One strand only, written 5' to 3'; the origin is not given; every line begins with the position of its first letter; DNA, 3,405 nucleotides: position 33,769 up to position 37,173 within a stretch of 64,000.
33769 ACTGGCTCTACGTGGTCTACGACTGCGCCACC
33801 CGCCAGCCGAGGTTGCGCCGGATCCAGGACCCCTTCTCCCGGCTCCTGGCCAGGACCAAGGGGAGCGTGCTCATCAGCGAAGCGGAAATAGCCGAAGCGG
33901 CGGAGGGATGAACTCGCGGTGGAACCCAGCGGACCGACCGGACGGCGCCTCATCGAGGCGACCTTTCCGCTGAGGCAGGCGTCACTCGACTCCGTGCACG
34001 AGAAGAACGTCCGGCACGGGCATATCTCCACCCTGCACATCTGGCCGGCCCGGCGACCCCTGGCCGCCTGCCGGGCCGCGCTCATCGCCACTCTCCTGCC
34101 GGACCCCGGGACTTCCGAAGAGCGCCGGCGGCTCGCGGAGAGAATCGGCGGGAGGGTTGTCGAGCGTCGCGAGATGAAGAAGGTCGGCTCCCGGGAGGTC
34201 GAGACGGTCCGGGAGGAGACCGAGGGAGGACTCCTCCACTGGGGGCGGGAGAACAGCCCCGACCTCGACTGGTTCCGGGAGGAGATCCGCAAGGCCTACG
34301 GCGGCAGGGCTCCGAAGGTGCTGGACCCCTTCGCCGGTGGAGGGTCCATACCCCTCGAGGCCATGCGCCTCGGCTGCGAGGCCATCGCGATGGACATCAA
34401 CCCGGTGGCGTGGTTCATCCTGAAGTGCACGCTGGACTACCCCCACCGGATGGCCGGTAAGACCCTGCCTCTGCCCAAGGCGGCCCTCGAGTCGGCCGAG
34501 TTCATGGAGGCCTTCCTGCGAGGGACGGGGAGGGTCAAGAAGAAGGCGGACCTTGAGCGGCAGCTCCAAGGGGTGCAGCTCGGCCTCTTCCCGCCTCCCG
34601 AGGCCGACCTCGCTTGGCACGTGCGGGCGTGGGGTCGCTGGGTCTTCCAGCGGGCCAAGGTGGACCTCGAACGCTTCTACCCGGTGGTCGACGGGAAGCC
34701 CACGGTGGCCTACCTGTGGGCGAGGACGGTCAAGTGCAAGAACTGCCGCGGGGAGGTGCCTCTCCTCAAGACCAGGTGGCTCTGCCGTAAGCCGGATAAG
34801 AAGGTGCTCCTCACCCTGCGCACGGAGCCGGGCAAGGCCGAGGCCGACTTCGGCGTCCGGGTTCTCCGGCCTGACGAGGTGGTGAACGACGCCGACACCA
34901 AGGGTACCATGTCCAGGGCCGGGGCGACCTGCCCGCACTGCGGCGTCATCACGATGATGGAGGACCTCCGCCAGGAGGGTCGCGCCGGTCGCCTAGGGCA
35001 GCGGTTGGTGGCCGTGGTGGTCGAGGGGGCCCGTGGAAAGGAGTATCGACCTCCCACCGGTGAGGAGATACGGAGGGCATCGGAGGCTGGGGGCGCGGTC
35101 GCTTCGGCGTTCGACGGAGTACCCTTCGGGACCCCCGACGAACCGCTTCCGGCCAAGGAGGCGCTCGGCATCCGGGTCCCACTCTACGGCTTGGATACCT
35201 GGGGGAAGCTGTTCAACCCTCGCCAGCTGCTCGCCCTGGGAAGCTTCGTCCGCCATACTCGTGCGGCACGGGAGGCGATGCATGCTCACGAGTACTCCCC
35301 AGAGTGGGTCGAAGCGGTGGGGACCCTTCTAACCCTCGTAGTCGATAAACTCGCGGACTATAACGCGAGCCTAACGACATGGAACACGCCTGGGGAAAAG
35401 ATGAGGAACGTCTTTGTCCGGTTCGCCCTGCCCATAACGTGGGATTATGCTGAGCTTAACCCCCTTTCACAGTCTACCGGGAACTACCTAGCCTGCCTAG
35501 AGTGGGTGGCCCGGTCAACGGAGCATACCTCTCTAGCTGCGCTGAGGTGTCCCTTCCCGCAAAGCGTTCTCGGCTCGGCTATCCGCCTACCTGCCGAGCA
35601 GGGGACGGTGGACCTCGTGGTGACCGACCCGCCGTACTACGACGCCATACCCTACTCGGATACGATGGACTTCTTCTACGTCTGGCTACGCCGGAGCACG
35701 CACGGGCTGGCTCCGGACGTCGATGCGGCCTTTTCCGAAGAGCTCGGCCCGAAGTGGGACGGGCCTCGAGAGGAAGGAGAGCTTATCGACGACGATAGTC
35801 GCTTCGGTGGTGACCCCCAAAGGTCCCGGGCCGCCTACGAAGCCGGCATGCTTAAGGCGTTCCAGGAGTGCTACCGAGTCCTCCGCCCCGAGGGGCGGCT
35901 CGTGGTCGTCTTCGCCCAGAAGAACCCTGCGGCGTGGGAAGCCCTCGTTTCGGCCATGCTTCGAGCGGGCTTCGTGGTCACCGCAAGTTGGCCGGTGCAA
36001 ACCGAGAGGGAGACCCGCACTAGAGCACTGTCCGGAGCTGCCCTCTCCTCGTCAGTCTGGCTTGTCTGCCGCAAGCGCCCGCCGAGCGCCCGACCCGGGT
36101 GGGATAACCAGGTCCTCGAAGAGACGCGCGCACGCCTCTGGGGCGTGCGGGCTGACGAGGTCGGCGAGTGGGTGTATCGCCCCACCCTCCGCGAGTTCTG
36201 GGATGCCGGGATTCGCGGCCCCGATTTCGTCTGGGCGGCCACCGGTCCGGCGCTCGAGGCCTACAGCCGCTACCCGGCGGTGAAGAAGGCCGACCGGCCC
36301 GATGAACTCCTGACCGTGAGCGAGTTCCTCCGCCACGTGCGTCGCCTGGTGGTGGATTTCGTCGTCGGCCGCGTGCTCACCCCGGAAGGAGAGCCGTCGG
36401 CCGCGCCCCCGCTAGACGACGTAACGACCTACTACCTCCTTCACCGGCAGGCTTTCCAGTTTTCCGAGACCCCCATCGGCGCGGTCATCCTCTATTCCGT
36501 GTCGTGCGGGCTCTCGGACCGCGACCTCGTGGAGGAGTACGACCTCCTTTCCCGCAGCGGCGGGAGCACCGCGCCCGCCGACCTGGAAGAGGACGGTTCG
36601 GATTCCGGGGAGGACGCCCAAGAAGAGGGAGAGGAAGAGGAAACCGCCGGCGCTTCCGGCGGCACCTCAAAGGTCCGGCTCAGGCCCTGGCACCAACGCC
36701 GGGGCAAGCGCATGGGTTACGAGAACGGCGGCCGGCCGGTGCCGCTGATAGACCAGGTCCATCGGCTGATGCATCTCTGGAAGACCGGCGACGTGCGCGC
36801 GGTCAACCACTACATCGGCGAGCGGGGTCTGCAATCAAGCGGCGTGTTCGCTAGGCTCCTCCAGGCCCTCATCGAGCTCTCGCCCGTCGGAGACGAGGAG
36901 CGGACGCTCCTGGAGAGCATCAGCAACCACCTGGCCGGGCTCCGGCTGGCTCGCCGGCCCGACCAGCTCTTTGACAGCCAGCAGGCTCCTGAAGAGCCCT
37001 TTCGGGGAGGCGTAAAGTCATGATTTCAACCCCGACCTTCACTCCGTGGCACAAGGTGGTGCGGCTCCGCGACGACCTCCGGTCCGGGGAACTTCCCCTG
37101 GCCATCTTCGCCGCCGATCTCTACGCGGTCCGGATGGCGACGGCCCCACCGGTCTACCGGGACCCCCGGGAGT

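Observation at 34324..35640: DUF1156 methyltransferase with ~440-aa insertion containing a Cys4 zinc ribbon between AdoMet motif I and catalytic DPPY motif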

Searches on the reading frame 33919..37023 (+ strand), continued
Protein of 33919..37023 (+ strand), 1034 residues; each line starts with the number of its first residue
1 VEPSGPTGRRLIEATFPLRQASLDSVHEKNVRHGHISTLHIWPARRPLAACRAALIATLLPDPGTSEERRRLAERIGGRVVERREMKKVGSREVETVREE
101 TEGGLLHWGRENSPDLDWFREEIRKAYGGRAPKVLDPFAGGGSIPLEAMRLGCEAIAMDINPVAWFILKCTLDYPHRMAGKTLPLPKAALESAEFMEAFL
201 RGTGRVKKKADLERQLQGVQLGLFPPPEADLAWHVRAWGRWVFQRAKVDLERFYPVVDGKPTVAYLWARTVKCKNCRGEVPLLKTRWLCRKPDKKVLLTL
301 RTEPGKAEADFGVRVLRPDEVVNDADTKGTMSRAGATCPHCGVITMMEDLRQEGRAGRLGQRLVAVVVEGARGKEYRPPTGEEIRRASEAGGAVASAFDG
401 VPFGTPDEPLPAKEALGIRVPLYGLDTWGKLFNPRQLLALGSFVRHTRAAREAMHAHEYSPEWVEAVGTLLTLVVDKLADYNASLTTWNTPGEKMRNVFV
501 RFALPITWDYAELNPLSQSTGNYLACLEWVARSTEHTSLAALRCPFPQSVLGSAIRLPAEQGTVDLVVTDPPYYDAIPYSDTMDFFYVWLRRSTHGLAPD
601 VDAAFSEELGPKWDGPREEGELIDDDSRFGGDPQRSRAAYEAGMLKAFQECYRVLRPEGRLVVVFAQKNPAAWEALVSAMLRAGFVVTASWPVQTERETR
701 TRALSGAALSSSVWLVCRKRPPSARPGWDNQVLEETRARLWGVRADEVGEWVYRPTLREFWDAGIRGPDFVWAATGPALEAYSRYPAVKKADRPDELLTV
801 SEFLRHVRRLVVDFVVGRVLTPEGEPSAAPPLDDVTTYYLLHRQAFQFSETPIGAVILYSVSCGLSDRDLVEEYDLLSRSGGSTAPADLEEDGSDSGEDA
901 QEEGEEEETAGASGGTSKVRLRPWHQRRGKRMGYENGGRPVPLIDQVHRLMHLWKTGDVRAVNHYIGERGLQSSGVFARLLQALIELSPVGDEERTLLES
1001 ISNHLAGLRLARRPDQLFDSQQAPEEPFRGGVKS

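Call 84: search_dna_similar(query=L082:5690-8533:+, collection=plasmids, mode=protein, max_rows=40, rows=spread)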
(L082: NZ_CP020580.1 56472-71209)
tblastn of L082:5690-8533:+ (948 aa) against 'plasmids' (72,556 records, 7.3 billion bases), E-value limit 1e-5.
Records with a match: 150; places in all: 159; records where one place covers at least 80% of the query: 24.
Best place of each record, by identity: >=99% 7; 60-80% 1; <60% 142.
By first word of the organism name: Klebsiella 27; Thermus 14; Acinetobacter 7; Rhodococcus 7; Leptolyngbya 6; Nostoc 5; Candidatus 4; Planktothrix 4; Haloplanus 4; Aminobacter 4; and 51 more.
By predicted mobility (MOB-suite, as given by PLSDB): non-mobilizable 89; conjugative 50; mobilizable 11.
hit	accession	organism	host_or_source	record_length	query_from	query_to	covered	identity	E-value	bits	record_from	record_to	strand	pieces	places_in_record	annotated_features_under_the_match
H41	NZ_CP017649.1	Acinetobacter baumannii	Homo sapiens,cell culture,sputum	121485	1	948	100%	100.0%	0e+0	1974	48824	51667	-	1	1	anti-phage-associated DUF1156 domain-containing protein | anti-phage-associated DUF3780 domain-containing protein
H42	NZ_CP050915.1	Acinetobacter baumannii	Homo sapiens,sputum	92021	1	948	100%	100.0%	0e+0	1974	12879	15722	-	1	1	anti-phage-associated DUF1156 domain-containing protein | anti-phage-associated DUF3780 domain-containing protein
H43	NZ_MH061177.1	Pseudomonas fluorescens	-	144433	5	948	100%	45.0%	0e+0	835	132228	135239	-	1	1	anti-phage-associated DUF1156 domain-containing protein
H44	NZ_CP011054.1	Halomonas sp. KO116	Nile Delta Mediterranean Sea surface ...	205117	3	917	95%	45.9%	0e+0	849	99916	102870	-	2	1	anti-phage-associated DUF1156 domain-containing protein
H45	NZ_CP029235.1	Sinorhizobium fredii CCBAU 45436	Glycine max,cell culture,plant root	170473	12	948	99%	42.2%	0e+0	800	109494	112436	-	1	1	anti-phage-associated DUF1156 domain-containing protein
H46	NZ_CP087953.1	Desulfosarcina sp. BuS5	-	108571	14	916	95%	38.2%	0e+0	637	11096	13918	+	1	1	anti-phage-associated DUF1156 domain-containing protein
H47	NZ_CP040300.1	Nostoc sp. TCL26-01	Leiosporoceros dussii,pure culture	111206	14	777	81%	23.5%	2e-39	167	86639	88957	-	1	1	DUF1156 domain-containing protein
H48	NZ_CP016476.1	Picosynechococcus sp. PCC 7003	cell culture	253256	11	756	79%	23.4%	3e-28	131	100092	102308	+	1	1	DUF1156 domain-containing protein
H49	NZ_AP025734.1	Nostoc cf. commune SO-36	-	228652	11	748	78%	23.0%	1e-27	129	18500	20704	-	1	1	DUF1156 domain-containing protein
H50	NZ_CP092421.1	Leptolyngbya boryana IU 594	-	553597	11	748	78%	22.7%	7e-28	130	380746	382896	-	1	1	DUF1156 domain-containing protein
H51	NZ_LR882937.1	Planktothrix agardhii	-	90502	14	749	78%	21.9%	6e-22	110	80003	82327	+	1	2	DUF1156 domain-containing protein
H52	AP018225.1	Nostoc linckia NIES-25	-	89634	14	658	68%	23.6%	2e-24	118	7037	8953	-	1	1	hypothetical protein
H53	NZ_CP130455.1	Candidatus Fervidibacter sacchari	hot spring sediment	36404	184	805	66%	21.9%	4e-10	72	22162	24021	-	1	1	DUF1156 domain-containing protein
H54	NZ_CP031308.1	Natronorubrum bangense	Cell culture,The Bange salt-alkaline ...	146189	167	696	56%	22.6%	2e-12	80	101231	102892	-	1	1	DUF1156 domain-containing protein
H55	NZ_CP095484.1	Halorientalis litorea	cell culture,salt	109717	166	696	56%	21.6%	3e-12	79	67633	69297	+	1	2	DUF1156 domain-containing protein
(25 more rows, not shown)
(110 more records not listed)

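Call 85: get_annotated_region(hit=H43, flank=6000)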
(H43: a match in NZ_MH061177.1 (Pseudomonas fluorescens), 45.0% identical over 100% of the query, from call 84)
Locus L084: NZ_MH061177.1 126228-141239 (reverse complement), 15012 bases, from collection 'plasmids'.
description: Pseudomonas fluorescens strain P69 plasmid pG69, complete sequence
organism: Pseudomonas fluorescens (NCBI taxid 294)
taxonomy: Bacteria; Pseudomonadota; Gammaproteobacteria; Pseudomonadales; Pseudomonadaceae; Pseudomonas; Pseudomonas fluorescens
host: -; source: -; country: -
typing (MOB-suite, as given by PLSDB): conjugative; replicon rep_cluster_1269; relaxase MOBP; mating-pair formation MPF_I
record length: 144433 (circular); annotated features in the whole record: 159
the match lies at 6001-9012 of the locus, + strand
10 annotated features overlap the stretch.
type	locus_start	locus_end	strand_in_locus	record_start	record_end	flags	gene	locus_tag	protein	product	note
CDS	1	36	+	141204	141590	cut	-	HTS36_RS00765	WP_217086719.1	hypothetical protein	-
CDS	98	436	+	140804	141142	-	-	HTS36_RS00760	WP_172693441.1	hypothetical protein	-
CDS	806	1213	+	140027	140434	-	-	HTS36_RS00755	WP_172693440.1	helix-turn-helix domain-containing protein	-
CDS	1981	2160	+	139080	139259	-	-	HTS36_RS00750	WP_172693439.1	hypothetical protein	-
CDS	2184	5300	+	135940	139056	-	-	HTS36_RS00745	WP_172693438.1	anti-phage-associated DUF499 domain-containing protein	-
CDS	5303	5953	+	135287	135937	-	-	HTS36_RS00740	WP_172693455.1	anti-phage-associated DUF3780 domain-containing protein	-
CDS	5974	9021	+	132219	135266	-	-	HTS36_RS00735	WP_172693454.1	anti-phage-associated DUF1156 domain-containing protein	-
CDS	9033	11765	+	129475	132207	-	-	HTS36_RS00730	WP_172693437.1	phospholipase D-like domain-containing anti-phage protein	-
CDS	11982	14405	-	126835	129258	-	-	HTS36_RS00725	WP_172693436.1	AAA family ATPase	-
CDS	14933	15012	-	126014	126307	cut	-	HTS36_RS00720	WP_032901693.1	addiction module antidote protein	-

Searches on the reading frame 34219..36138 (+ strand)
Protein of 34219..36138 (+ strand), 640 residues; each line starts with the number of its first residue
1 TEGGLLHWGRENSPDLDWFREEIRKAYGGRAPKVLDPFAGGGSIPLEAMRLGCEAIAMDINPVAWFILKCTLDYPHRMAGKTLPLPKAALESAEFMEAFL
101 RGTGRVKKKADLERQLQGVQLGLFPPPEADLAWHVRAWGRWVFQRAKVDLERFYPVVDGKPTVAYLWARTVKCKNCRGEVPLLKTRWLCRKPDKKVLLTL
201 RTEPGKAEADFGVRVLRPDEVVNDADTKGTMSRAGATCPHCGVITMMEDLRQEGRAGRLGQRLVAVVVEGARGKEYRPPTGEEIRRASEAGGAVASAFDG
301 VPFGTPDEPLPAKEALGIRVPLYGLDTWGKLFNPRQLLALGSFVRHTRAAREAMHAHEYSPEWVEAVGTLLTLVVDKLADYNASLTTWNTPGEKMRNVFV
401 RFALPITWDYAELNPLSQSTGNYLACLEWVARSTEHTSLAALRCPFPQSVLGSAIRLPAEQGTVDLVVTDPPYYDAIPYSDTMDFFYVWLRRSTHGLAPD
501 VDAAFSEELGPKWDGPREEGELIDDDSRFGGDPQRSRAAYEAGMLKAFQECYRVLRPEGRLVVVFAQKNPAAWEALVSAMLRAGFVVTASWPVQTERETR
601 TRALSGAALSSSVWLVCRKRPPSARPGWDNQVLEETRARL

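Call 68: predict_structure(alignment_id=A3)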
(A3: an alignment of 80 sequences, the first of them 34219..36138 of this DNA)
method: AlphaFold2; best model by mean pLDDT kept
length: 640 residues; sequences in the alignment: 80
mean_pLDDT: 93.9   pTM: 0.93
mean pLDDT of the five models: 93.9, 93.8, 93.0, 92.9, 92.8
residues with pLDDT >= 90: 572; 70-90: 36; 50-70: 26; < 50: 6
segments of 3 or more residues with pLDDT < 50: none
pLDDT, mean of each block of 10 residues (from residue 1): 65 89 96 98 94 97 98 97 97 96 94 94 96 99 98 97 98 98 98 97 96 96 95 97 98 98 98 97 97 97 98 93 98 99 99 98 98 98 98 96 94 97 98 96 96 97 98 92 98 98 97 92 95 96 98 98 92 94 95 70 51 92 75 65
secondary structure, 60 per line:
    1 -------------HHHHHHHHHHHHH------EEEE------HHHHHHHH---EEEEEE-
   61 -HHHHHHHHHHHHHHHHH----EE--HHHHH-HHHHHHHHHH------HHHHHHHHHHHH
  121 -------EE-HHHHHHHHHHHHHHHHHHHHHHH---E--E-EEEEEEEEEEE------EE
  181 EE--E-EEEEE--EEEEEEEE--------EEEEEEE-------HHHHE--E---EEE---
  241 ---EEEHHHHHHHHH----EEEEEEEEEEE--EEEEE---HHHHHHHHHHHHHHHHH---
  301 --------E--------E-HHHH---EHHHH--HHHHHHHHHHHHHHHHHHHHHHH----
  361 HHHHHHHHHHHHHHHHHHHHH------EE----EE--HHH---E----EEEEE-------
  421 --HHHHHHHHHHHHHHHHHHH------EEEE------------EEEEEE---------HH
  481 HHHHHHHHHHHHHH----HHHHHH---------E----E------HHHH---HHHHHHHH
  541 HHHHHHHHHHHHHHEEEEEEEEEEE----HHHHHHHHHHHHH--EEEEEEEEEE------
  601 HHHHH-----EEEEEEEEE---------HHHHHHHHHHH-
elements in order: H14-26 E33-36 H43-50 E54-59 H62-78 H87-91 H93-102 H109-120 H131-153 E162-172 E179-182 E187-191 E194-201 E210-216 H224-227 E235-237 E244-246 H247-255 E260-270 E273-277 H281-297 H320-323 H328-331 H334-356 H361-381 E409-413 H423-441 E448-451 E464-469 H479-494 H499-504 H526-529 H533-554 E555-565 H570-582 E585-594 H601-605 E611-619 H629-639

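Call 73: fold_search(model_id=the predicted structure, library=pdb)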
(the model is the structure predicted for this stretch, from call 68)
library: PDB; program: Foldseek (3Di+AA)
matches with E <= 10: 1269; with E <= 0.001: 4
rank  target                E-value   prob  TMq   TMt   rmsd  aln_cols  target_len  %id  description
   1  7wtt_q                2.2e-04  1.00  0.13  0.33  12.8       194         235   13  Cryo-EM structure of a human pre-40S ribosomal subunit - State RRP12-A1 (with CK1) (released 2022-10-19)
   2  7wts_q                5.1e-04  1.00  0.14  0.37  13.2       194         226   13  Cryo-EM structure of a human pre-40S ribosomal subunit - State UTP14 (released 2022-10-19)
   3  6zxv_B                8.4e-04  1.00  0.13  0.24   6.1       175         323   15  Structure of Archaeoglobus fulgidus Trm11 m2G10 tRNA methyltransferase enzyme bound to sinefungin (released 2020-09-23)
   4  6zxv_A                9.3e-04  1.00  0.12  0.23   6.4       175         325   14  Structure of Archaeoglobus fulgidus Trm11 m2G10 tRNA methyltransferase enzyme bound to sinefungin (released 2020-09-23)
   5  6zxw_G                1.1e-03  1.00  0.13  0.24   5.9       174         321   14  Structure of Archaeoglobus fulgidus Trm11-Trm112 m2G10 tRNA methyltransferase complex bound to sinefungin (released 2020-09-23)
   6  4qtu_B                1.2e-03  1.00  0.15  0.44   6.8       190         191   14  Structure of S. cerevisiae Bud23-Trm112 complex involved in formation of m7G1575 on 18S rRNA (SAM bound form) (released 2014-12-24)
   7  4qtt_B                1.4e-03  1.00  0.13  0.43   8.5       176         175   12  Structure of S. cerevisiae Bud23-Trm112 complex involved in formation of m7G1575 on 18S rRNA (apo-form) (released 2014-12-24)
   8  7wtw_q                1.7e-03  1.00  0.13  0.39   8.8       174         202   13  Cryo-EM structure of a human pre-40S ribosomal subunit - State RRP12-A3 (released 2022-10-19)
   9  7nbj_D                2.1e-03  1.00  0.12  0.27  11.6       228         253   14  Co-crystal structure of Human Nicotinamide N-methyltransferase (NNMT) with the bisubstrate-like inhibitor (1) (released 2021-03-17)
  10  4rx1_A                2.3e-03  1.00  0.14  0.37   7.7       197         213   14  Crystal Structure of antibiotic-resistance methyltransferase Kmr (released 2015-03-11)
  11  8bgt_A                2.5e-03  1.00  0.14  0.27   3.6       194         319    6  O-Methyltransferase Plu4890 in complex with SAM (released 2023-03-08)
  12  3vc1_A                2.5e-03  1.00  0.14  0.30   5.7       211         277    9  Crystal structure of geranyl diphosphate C-methyltransferase from Streptomyces coelicolor A3(2) in complex with Mg2+,  (released 2012-04-11)
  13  6g4w_q                2.5e-03  1.00  0.13  0.38   6.8       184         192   13  Cryo-EM structure of a late human pre-40S ribosomal subunit - State A (released 2018-06-06)
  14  3rod_A                2.5e-03  0.99  0.12  0.25  10.5       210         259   14  Methyltransferase (released 2011-09-07)
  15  5xvq_A                2.6e-03  1.00  0.14  0.32   7.7       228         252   13  Crystal structure of monkey Nicotinamide N-methyltransferase (NNMT) bound with end product, 1-methyl Nicotinamide (MNA (released 2017-08-02)
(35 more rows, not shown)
